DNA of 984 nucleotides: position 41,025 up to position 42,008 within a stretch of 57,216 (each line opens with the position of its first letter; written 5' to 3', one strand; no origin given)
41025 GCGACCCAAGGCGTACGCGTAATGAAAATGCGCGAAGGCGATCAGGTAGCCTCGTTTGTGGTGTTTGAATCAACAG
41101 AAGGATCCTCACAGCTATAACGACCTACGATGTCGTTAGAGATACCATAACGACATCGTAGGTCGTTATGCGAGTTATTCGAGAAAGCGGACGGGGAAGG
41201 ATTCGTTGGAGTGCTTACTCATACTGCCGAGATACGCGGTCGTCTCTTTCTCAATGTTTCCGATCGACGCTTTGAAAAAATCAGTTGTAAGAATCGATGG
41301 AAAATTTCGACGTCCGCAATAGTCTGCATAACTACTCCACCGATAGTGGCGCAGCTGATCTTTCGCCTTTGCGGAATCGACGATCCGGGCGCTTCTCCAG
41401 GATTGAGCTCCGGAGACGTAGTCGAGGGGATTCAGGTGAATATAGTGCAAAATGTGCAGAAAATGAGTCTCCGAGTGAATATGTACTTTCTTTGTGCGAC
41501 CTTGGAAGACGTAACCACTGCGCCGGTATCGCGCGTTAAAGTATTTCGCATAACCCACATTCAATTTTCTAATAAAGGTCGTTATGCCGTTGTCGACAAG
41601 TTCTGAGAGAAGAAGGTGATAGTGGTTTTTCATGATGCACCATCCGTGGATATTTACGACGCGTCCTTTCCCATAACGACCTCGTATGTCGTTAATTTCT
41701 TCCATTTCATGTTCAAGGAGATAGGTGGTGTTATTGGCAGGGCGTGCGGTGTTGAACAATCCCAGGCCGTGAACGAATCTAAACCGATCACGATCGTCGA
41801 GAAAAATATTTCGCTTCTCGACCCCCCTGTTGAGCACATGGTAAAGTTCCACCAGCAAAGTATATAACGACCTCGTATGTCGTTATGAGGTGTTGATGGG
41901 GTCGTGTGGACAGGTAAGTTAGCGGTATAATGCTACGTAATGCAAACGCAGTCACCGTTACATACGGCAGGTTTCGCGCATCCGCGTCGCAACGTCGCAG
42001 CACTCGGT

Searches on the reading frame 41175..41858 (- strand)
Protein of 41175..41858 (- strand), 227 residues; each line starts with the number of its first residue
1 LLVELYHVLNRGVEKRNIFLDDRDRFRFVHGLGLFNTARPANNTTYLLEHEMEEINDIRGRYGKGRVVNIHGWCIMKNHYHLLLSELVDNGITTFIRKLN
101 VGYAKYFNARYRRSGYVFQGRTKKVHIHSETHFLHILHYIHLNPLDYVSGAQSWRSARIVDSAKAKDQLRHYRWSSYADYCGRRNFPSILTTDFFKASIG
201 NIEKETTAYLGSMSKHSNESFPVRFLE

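Call 75: search_protein_families(library=pfam, proteins=[window:41175-41858:-], max_evalue=0.01)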
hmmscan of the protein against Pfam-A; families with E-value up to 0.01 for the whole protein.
window:41175-41858:- (227 aa): 2 families
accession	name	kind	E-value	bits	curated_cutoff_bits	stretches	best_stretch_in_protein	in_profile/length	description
PF01797.21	Y1_Tnp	-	3.8e-06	27.5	23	1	49-140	22-118/121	Transposase IS200 like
PF04176.18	TIP41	-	0.0044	17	25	0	134-184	24-72/174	TIP41-like family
